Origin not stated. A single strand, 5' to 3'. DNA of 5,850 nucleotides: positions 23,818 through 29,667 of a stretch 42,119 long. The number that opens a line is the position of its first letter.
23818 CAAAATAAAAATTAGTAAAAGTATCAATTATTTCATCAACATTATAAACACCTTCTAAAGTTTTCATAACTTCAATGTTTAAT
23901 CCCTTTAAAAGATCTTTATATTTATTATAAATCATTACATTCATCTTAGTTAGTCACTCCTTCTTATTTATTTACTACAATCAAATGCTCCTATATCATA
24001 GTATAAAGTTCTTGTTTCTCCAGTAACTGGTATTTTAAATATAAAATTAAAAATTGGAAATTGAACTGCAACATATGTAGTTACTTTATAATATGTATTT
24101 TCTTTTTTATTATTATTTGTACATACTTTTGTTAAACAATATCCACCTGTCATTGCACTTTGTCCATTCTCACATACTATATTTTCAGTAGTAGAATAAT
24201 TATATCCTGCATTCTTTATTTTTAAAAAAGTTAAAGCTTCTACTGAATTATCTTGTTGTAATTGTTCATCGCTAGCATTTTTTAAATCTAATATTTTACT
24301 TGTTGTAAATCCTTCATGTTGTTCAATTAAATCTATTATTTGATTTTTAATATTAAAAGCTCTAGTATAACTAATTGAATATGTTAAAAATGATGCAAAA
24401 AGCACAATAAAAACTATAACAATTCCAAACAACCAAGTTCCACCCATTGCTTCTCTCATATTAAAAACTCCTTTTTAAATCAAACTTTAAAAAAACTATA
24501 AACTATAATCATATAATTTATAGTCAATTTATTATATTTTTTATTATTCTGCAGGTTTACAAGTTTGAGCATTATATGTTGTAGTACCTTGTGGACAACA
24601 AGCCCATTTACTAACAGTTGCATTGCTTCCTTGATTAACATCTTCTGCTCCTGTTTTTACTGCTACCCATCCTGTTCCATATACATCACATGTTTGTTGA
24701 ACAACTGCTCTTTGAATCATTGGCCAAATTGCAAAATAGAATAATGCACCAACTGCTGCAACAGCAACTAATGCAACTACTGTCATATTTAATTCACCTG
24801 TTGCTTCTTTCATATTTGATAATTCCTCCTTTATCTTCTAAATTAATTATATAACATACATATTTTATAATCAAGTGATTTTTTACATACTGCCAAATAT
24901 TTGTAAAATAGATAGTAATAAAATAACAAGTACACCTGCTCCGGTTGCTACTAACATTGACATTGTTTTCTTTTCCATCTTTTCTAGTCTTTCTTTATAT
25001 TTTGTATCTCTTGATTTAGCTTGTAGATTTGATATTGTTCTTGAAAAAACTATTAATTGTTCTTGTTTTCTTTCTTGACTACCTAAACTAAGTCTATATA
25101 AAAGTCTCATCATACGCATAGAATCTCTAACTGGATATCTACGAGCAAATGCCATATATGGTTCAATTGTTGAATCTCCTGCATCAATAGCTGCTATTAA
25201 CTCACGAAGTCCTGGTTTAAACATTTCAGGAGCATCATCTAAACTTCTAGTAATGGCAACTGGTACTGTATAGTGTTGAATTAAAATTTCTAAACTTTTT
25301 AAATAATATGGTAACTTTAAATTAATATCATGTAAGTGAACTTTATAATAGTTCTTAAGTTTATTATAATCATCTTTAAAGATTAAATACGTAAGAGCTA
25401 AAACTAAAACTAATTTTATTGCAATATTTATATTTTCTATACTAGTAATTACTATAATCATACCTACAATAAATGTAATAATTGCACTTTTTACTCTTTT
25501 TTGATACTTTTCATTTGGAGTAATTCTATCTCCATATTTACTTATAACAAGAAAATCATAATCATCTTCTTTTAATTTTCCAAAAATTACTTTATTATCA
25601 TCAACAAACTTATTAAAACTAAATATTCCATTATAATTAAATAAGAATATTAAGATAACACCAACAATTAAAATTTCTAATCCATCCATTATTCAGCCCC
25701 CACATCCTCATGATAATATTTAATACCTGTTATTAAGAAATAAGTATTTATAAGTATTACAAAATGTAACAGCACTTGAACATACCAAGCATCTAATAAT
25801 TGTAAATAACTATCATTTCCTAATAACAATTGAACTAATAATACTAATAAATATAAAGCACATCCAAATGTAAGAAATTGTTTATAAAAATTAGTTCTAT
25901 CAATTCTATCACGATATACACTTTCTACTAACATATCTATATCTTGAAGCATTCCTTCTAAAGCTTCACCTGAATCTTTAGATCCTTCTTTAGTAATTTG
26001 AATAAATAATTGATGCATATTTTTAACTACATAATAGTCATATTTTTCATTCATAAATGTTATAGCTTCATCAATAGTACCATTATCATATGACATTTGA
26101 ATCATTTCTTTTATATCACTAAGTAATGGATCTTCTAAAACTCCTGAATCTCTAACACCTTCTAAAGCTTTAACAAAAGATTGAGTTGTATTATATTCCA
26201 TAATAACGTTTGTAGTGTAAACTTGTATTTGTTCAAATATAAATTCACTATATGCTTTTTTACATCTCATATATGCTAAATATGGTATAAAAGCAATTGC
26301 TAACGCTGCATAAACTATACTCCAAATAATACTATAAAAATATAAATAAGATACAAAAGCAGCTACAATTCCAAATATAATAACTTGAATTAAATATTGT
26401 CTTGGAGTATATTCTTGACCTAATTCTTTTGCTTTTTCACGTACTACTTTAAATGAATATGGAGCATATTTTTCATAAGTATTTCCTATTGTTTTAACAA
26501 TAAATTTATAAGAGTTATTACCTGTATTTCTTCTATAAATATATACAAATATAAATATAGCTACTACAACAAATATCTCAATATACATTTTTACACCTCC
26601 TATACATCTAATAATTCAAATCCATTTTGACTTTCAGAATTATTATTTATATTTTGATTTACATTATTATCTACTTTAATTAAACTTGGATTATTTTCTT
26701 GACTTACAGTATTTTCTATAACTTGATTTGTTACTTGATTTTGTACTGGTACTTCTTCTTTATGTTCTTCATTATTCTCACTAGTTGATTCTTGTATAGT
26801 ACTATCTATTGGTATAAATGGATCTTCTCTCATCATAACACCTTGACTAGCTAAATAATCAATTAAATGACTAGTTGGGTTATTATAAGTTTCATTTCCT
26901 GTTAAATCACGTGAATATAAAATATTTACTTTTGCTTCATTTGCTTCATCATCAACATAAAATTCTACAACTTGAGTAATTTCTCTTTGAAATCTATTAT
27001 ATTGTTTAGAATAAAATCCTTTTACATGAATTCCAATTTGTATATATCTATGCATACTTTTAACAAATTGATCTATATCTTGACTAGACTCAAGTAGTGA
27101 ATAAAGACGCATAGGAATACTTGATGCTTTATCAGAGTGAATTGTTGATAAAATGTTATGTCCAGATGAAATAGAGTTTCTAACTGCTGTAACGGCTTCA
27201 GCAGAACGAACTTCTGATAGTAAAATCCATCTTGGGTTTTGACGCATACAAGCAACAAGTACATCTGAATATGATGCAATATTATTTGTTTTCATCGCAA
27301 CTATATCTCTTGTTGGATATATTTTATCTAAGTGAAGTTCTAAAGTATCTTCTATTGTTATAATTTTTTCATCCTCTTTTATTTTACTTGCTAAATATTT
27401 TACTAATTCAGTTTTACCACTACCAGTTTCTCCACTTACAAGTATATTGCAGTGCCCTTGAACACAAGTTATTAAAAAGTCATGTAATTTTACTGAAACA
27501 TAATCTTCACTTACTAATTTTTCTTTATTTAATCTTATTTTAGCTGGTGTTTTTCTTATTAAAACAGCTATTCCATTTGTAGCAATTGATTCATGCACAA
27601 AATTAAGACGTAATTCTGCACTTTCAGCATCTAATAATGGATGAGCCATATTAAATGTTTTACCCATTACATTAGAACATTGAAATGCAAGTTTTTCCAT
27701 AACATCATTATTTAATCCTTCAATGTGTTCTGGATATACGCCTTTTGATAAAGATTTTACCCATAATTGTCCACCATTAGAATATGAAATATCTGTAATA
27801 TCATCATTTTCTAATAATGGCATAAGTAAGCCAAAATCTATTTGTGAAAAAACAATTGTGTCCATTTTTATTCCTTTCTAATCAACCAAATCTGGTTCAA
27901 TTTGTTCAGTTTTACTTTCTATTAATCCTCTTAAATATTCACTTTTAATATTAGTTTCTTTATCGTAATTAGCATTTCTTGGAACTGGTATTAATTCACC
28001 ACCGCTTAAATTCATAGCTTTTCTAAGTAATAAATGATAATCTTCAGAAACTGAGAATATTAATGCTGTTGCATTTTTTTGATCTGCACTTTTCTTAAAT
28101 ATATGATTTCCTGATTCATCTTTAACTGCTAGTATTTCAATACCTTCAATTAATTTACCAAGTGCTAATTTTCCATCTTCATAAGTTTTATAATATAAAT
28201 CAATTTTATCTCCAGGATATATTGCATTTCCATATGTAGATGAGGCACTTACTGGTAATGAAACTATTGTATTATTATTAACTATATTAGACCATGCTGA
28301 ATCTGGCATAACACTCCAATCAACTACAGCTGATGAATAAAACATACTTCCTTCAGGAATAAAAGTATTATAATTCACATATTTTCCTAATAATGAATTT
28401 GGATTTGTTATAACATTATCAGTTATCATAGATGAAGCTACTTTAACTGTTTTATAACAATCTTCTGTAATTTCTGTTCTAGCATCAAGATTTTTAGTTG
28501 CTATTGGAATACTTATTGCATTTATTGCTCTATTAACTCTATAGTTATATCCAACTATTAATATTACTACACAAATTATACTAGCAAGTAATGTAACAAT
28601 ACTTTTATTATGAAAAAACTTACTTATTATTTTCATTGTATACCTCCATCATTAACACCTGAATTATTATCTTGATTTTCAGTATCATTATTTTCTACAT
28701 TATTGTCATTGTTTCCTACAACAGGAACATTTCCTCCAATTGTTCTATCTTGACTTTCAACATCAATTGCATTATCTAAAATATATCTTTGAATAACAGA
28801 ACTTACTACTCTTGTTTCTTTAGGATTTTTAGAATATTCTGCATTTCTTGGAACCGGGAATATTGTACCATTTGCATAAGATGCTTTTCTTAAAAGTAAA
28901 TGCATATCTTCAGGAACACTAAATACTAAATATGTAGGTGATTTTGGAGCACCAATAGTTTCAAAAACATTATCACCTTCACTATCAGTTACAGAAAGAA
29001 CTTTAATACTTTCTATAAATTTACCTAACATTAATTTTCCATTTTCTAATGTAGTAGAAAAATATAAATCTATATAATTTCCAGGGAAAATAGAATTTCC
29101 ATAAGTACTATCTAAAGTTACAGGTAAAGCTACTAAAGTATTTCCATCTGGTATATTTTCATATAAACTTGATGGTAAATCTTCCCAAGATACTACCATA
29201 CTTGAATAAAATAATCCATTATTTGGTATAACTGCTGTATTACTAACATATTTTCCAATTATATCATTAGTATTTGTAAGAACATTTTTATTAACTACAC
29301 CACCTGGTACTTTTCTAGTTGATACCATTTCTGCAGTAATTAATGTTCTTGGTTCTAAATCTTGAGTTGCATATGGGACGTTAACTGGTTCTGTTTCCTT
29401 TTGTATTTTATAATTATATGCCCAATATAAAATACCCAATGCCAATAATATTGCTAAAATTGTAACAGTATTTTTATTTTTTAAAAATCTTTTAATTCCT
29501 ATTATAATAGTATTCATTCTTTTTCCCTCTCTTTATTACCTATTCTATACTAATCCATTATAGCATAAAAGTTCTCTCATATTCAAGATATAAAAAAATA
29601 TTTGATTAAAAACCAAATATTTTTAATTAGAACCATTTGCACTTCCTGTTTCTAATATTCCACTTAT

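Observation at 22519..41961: Co-directional island joining a Tad-like assembly machine to duplicated giant Cys-rich exoprotein modules, a sortase fusion and a Trx-like protein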

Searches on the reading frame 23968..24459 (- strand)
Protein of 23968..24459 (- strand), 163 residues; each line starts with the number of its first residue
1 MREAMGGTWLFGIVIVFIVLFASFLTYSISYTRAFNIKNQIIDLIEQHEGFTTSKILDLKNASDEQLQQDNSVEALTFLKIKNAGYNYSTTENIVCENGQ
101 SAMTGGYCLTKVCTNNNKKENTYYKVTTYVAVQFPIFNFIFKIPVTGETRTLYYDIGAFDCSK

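Call 5: search_protein_families(library=pfam, proteins=[window:23968-24459:-], max_evalue=0.1)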
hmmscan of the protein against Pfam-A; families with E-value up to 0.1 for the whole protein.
window:23968-24459:- (163 aa): 0 families

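Call 8: search_protein_families(library=ncbifam, proteins=[window:23968-24459:-], max_evalue=0.1)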
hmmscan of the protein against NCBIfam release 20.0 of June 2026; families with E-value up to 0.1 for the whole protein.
window:23968-24459:- (163 aa): 1 family
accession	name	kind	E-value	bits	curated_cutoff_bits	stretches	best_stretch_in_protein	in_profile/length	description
NF033232.1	small_YtzI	equivalog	0.048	13.1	33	1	9-31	5-27/41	YtzI protein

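Call 81: search_protein_families(library=pfam, proteins=[window:23968-24459:-], max_evalue=10)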
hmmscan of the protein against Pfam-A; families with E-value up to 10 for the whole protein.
window:23968-24459:- (163 aa): 0 families
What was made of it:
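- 23968..24459 (-): G15, prepilin-like protein (163 aa, 4 Cys). No family hit (calls 5, 8, 81).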

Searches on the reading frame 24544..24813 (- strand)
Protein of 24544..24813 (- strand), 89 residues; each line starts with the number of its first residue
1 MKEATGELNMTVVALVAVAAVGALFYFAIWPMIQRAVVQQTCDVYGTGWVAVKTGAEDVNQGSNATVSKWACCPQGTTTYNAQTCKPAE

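Call 5: search_protein_families(library=pfam, proteins=[window:24544-24813:-], max_evalue=0.1)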
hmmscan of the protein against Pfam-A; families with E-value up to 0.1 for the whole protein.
window:24544-24813:- (89 aa): 1 family
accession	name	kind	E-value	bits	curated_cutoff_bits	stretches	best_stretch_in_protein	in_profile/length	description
PF09796.14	QCR10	-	0.0014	19.1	27.5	1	13-49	17-52/63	Ubiquinol-cytochrome-c reductase complex subunit (QCR10)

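Call 8: search_protein_families(library=ncbifam, proteins=[window:24544-24813:-], max_evalue=0.1)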
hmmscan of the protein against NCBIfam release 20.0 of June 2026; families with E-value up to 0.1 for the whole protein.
window:24544-24813:- (89 aa): 0 families

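Call 81: search_protein_families(library=pfam, proteins=[window:24544-24813:-], max_evalue=10)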
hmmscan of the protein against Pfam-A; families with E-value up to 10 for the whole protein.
window:24544-24813:- (89 aa): 2 families
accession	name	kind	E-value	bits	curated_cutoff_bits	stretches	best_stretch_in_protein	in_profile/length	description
PF09796.14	QCR10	-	0.0014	19.1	27.5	1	13-49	17-52/63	Ubiquinol-cytochrome-c reductase complex subunit (QCR10)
PF12553.13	DUF3742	-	0.25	11.8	27.2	1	11-38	47-74/120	Protein of unknown function (DUF3742)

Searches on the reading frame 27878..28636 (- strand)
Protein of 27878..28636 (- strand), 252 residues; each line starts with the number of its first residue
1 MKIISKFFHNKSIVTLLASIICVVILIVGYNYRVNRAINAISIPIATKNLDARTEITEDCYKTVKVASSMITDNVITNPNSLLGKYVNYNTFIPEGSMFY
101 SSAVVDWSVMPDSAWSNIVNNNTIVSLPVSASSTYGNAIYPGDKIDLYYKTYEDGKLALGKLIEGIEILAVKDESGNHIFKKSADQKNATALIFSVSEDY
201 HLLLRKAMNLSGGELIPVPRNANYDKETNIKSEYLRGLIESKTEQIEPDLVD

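Call 5: search_protein_families(library=pfam, proteins=[window:27878-28636:-], max_evalue=0.1)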
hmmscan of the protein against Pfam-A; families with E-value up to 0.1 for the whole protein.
window:27878-28636:- (252 aa): 1 family
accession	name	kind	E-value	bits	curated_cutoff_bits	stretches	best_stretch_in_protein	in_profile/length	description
PF16976.10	RcpC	-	8.5e-05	22.9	28.8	1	120-198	9-94/114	Flp pilus assembly protein RcpC/CpaB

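Call 8: search_protein_families(library=ncbifam, proteins=[window:27878-28636:-], max_evalue=0.1)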
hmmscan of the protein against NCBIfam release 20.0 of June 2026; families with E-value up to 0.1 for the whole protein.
window:27878-28636:- (252 aa): 2 families
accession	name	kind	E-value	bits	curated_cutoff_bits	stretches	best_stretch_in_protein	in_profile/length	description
TIGR03177.1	pilus_cpaB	equivalog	1.6e-05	24.3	71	1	37-198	33-193/262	Flp pilus assembly protein CpaB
TIGR03170.1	flgA_cterm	equivalog_domain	0.072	13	54.65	0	42-100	14-70/137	flagellar basal body P-ring formation chaperone FlgA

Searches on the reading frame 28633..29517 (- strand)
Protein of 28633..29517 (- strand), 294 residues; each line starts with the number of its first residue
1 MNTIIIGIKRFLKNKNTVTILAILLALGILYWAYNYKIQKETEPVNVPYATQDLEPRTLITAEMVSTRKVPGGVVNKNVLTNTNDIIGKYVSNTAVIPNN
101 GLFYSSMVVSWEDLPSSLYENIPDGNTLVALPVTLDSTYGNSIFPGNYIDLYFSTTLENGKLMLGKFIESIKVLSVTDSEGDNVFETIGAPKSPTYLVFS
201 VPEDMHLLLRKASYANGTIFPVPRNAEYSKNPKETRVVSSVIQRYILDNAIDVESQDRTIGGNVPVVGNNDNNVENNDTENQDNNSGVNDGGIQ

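Call 5: search_protein_families(library=pfam, proteins=[window:28633-29517:-], max_evalue=0.1)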
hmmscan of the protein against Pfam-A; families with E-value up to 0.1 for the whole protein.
window:28633-29517:- (294 aa): 3 families
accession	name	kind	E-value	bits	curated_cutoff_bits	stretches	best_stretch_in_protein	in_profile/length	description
PF16976.10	RcpC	-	2.1e-05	24.9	28.8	1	118-203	3-94/114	Flp pilus assembly protein RcpC/CpaB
PF08666.17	SAF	-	0.0011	19.9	21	1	45-92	1-48/63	SAF domain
PF13144.11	ChapFlgA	-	0.033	14.7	23.8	1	46-94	2-48/122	Chaperone for flagella basal body P-ring formation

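Call 8: search_protein_families(library=ncbifam, proteins=[window:28633-29517:-], max_evalue=0.1)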
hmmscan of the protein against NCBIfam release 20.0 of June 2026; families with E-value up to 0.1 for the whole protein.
window:28633-29517:- (294 aa): 2 families
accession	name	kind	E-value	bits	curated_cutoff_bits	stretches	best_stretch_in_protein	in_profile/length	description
TIGR03177.1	pilus_cpaB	equivalog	8.4e-13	48.2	71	1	18-183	3-176/262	Flp pilus assembly protein CpaB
TIGR03170.1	flgA_cterm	equivalog_domain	0.0011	19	54.65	1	43-93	11-61/137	flagellar basal body P-ring formation chaperone FlgA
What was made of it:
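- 28633..29517 (-): G09, CpaB/RcpC-like bitopic protein 1 (294 aa). TIGR03177 at E=8e-13, below its cutoff; PF16976 at 2e-5; SAF domain (calls 5, 8).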
